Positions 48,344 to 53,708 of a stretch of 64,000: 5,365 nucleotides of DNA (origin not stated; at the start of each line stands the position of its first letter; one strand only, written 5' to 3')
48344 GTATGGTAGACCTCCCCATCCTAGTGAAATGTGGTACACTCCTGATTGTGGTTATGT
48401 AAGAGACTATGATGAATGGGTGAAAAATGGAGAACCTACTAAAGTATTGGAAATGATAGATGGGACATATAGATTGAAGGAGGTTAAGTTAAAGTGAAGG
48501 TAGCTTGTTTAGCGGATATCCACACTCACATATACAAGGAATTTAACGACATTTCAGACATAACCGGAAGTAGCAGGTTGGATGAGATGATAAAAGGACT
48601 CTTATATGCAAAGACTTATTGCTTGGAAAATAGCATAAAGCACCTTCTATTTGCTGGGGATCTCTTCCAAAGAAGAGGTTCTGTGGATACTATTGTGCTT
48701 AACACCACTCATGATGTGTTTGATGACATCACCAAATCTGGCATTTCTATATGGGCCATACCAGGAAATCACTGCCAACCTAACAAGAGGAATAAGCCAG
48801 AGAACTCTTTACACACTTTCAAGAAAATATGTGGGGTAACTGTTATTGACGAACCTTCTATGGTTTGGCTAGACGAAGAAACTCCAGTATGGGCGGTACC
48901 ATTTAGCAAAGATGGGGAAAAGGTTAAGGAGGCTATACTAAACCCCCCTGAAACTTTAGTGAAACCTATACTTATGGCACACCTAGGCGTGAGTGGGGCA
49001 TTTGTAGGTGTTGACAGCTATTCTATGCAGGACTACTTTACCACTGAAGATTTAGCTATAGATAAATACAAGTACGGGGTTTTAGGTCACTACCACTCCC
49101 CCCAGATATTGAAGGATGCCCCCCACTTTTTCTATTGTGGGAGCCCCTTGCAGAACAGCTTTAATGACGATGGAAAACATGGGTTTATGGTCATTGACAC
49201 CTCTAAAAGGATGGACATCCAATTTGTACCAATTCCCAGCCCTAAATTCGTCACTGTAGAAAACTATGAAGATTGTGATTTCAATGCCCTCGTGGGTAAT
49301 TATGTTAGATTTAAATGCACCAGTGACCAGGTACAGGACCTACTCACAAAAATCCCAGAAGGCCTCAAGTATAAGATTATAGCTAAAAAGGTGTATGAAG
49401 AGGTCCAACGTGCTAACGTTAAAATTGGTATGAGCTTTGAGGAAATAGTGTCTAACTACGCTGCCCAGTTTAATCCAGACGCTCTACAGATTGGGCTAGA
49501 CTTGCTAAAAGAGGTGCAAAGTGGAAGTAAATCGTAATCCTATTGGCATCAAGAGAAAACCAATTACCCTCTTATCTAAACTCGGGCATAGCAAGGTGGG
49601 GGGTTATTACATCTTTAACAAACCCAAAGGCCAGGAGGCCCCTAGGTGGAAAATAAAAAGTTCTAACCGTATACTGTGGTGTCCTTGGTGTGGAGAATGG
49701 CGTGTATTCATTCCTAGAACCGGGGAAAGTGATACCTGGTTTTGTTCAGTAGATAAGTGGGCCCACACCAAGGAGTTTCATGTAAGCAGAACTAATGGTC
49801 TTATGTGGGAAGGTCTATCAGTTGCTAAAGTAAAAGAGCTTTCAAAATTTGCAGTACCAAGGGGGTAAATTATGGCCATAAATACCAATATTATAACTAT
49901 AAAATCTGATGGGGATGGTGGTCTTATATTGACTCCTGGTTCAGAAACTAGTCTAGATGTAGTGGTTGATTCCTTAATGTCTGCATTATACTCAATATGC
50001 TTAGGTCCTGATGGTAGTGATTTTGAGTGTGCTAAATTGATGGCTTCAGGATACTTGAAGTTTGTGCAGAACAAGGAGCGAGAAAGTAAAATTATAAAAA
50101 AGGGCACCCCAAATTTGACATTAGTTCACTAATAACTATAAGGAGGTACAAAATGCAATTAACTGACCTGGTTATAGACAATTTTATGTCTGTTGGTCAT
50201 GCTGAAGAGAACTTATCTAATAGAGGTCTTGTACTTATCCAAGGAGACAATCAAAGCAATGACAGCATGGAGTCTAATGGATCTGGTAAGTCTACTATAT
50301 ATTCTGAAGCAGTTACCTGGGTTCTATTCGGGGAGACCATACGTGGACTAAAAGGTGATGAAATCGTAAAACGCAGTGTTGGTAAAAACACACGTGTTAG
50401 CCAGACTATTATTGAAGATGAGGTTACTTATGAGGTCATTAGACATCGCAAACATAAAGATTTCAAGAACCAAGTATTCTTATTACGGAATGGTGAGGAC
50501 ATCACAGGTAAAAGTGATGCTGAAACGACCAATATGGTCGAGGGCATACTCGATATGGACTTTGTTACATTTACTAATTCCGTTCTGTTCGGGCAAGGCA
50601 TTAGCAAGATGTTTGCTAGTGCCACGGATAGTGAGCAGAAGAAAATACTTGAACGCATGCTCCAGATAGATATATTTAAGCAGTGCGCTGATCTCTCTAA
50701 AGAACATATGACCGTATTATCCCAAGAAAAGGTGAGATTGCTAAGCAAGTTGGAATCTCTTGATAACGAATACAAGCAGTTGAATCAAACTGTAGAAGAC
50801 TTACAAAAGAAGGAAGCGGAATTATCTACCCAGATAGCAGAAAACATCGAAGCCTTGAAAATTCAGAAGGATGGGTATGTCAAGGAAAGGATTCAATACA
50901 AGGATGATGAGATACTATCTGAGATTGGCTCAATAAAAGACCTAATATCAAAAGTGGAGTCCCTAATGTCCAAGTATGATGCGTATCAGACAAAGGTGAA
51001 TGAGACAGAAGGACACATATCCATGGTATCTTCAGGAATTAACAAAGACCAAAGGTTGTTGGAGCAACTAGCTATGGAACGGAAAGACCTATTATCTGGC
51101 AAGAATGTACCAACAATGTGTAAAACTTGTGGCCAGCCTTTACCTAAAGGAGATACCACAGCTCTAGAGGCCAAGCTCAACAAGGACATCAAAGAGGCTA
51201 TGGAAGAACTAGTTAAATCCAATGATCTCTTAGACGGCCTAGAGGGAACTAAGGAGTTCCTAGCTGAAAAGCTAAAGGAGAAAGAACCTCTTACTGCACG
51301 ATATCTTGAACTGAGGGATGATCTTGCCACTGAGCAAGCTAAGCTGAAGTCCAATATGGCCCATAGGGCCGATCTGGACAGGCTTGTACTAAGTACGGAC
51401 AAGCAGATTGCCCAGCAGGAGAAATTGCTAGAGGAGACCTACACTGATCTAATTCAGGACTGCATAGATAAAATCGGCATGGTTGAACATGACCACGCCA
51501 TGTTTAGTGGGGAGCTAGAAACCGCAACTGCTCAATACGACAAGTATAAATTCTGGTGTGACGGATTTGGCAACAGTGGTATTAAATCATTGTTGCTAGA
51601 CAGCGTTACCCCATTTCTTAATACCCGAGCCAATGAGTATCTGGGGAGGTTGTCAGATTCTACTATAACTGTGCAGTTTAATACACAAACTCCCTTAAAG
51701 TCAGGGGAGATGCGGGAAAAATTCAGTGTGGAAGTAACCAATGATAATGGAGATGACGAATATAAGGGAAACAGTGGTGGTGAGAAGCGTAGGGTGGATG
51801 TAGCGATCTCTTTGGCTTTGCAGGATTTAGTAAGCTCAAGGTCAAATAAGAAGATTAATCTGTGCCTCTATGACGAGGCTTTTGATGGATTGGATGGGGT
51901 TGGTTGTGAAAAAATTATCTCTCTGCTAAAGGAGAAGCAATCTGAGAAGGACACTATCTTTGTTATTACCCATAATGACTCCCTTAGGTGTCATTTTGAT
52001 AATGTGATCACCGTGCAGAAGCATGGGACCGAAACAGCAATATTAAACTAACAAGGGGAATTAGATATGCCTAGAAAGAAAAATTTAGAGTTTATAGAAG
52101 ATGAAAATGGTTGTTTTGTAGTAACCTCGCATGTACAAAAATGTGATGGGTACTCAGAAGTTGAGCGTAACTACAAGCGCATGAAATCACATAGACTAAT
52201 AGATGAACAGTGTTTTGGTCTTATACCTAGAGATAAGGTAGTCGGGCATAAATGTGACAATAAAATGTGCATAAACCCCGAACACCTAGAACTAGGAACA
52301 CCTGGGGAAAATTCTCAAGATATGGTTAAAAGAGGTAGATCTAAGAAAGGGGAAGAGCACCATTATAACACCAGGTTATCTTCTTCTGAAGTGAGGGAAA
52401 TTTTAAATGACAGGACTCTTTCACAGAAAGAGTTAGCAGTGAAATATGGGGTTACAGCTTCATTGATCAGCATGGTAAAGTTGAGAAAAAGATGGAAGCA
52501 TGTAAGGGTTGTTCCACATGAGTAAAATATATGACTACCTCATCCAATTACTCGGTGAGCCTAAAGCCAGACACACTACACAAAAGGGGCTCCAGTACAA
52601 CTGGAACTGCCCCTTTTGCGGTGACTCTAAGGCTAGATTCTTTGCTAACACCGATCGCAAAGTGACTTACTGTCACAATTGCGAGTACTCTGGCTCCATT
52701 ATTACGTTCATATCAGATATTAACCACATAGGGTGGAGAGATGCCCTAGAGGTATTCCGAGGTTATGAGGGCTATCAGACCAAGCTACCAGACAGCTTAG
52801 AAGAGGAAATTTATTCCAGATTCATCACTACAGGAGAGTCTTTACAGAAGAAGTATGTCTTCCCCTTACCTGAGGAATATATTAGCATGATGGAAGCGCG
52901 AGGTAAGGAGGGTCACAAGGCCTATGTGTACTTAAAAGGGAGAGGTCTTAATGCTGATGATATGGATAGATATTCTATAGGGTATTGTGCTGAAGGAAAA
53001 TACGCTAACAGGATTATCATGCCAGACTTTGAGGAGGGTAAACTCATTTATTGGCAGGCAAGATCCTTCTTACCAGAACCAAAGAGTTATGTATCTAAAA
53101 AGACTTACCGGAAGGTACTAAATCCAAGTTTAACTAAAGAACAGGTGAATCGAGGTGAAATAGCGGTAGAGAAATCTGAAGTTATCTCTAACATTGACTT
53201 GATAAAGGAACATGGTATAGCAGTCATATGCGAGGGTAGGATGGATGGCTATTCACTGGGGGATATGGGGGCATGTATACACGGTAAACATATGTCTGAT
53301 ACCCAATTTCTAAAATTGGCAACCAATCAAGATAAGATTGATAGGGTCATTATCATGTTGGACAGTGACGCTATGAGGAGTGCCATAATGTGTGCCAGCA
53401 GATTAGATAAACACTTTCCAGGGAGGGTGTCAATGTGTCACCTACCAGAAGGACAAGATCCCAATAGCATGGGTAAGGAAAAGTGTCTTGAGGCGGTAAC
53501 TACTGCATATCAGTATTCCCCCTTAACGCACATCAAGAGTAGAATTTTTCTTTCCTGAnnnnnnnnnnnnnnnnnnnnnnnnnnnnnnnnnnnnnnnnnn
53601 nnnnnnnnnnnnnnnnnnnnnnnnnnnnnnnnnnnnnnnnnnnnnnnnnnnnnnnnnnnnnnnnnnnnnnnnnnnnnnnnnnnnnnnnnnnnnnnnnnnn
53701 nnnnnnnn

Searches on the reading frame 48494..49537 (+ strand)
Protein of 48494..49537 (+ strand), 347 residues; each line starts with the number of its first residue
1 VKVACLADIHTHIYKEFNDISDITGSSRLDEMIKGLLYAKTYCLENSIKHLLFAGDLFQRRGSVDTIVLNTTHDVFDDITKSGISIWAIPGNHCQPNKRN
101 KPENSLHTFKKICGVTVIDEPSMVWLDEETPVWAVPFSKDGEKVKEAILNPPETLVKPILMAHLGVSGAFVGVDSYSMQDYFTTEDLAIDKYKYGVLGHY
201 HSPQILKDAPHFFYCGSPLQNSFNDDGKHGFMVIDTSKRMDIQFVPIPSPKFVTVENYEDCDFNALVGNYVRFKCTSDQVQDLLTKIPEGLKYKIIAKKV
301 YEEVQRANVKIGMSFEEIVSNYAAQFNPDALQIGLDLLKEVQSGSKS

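Call 9: search_protein_families(library=pfam, proteins=[window:48494-49537:+], max_evalue=0.01)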
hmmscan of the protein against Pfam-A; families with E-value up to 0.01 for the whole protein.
window:48494-49537:+ (347 aa): 2 families
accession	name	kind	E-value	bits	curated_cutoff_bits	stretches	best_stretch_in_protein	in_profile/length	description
PF00149.33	Metallophos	-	5.3e-07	30.7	21.5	1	1-202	1-190/191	Calcineurin-like phosphoesterase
PF12850.12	Metallophos_2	-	0.00076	20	27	0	1-237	1-152/154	Calcineurin-like phosphoesterase superfamily domain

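Call 10: search_protein_families(library=phrogs, proteins=[window:48494-49537:+], max_evalue=0.001)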
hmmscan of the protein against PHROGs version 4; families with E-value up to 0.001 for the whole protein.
window:48494-49537:+ (347 aa): 2 families
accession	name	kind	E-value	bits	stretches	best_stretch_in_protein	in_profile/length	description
phrog_100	-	DNA, RNA and nucleotide metabolism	1.4e-70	239.9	1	1-345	29-379/989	SbcD-like subunit of palindrome specific endonuclease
phrog_1649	-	other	7.3e-08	32.4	1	1-110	36-114/308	metallo-phosphoesterase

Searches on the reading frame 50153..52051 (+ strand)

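Call 9: search_protein_families(library=pfam, proteins=[window:50153-52051:+], max_evalue=0.01)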
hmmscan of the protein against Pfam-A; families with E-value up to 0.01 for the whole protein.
window:50153-52051:+ (632 aa): 4 families
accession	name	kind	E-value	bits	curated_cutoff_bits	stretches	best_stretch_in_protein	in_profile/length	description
PF13476.12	AAA_23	-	7.7e-14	53.2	27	1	6-224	2-200/201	AAA domain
PF02463.25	SMC_N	-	4.3e-09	36.6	40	1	233-623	69-213/220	RecF/RecN/SMC N terminal domain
PF13558.12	SbcC_Walker_B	-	7.1e-09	36.2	27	1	523-593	11-89/90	SbcC/RAD50-like, Walker B motif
PF02403.27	Seryl_tRNA_N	-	0.0054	17.4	28.2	1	169-235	1-66/108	Seryl-tRNA synthetase N-terminal domain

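Call 10: search_protein_families(library=phrogs, proteins=[window:50153-52051:+], max_evalue=0.001)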
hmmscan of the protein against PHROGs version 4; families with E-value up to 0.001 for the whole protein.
window:50153-52051:+ (632 aa): 4 families
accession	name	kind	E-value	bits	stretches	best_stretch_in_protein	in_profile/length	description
phrog_77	-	DNA, RNA and nucleotide metabolism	2.1e-126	424.7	1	1-627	296-949/967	SbcC-like subunit of palindrome specific endonuclease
phrog_21388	-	DNA, RNA and nucleotide metabolism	1.8e-33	116.3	1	3-123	4-123/126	exonuclease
phrog_293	-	moron, auxiliary metabolic gene and host takeover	6.4e-07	28.7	1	541-620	270-340/1058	ABC transporter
phrog_23675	-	unknown function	0.00021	22.1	1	534-610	33-99/143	-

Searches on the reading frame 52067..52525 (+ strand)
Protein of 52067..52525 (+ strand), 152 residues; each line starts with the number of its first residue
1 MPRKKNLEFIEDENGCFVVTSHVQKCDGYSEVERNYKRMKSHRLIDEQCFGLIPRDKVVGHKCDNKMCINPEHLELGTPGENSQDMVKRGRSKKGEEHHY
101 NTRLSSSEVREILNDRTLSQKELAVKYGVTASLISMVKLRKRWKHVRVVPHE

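Call 47: search_protein_families(library=phrogs, proteins=[window:52067-52525:+], max_evalue=0.001)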
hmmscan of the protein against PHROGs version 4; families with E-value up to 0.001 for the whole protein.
window:52067-52525:+ (152 aa): 11 families
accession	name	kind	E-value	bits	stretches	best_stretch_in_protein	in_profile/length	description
phrog_59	-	DNA, RNA and nucleotide metabolism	1.4e-29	104.8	1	20-147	162-276/423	HNH endonuclease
phrog_1872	-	DNA, RNA and nucleotide metabolism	9.8e-25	88.4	1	6-106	26-129/166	endonuclease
phrog_6254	-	DNA, RNA and nucleotide metabolism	2.8e-20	74.2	1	8-132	6-142/154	HNH endonuclease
phrog_826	-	DNA, RNA and nucleotide metabolism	8.4e-16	59.3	1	11-97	80-174/281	HNH endonuclease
phrog_1492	-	DNA, RNA and nucleotide metabolism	2.4e-12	47.7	1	21-94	90-167/414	HNH endonuclease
phrog_3593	-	DNA, RNA and nucleotide metabolism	3.1e-10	41.1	1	12-92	67-146/210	HNH endonuclease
phrog_10495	-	DNA, RNA and nucleotide metabolism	2.2e-07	31.9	1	47-93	16-62/63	HNH endonuclease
phrog_99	-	DNA, RNA and nucleotide metabolism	6.6e-06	27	1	14-95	124-214/383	HNH endonuclease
phrog_959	-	DNA, RNA and nucleotide metabolism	9.4e-05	23.2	1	26-103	41-123/138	HNH endonuclease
phrog_2789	-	transcription regulation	0.00012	22.4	1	97-149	50-102/255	transcriptional regulator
phrog_4842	-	DNA, RNA and nucleotide metabolism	0.00031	21.6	1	14-78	75-139/154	HNH endonuclease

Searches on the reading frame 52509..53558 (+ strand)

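Call 9: search_protein_families(library=pfam, proteins=[window:52509-53558:+], max_evalue=0.01)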
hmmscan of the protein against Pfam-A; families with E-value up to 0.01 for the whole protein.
window:52509-53558:+ (349 aa): 4 families
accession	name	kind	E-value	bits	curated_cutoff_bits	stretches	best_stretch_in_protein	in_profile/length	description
PF01807.25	Zn_ribbon_DnaG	-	1.3e-09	38.2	24.9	1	24-82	26-84/98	CHC2 zinc finger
PF08275.17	DNAG_N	-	0.0024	18.4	26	1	132-164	8-40/128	DNA primase catalytic core, N-terminal domain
PF06044.18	DpnI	-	0.004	17.2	26.7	1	19-59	19-60/183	Dam-replacing family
PF14354.12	Lar_restr_allev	-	0.0086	16.7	28.6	0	33-60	5-33/58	Restriction alleviation protein Lar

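Call 10: search_protein_families(library=phrogs, proteins=[window:52509-53558:+], max_evalue=0.001)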
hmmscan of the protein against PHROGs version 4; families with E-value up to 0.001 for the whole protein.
window:52509-53558:+ (349 aa): 4 families
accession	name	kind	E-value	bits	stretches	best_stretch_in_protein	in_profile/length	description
phrog_47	-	DNA, RNA and nucleotide metabolism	1.8e-56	193.3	1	9-332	32-332/947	DNA primase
phrog_6444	-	DNA, RNA and nucleotide metabolism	9.4e-20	71.9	1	25-165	31-166/577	DNA primase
phrog_510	-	DNA, RNA and nucleotide metabolism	6.4e-07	29.5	0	30-89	44-103/667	DNA primase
phrog_360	-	DNA, RNA and nucleotide metabolism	0.00067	20.7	0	29-83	29-83/133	DNA primase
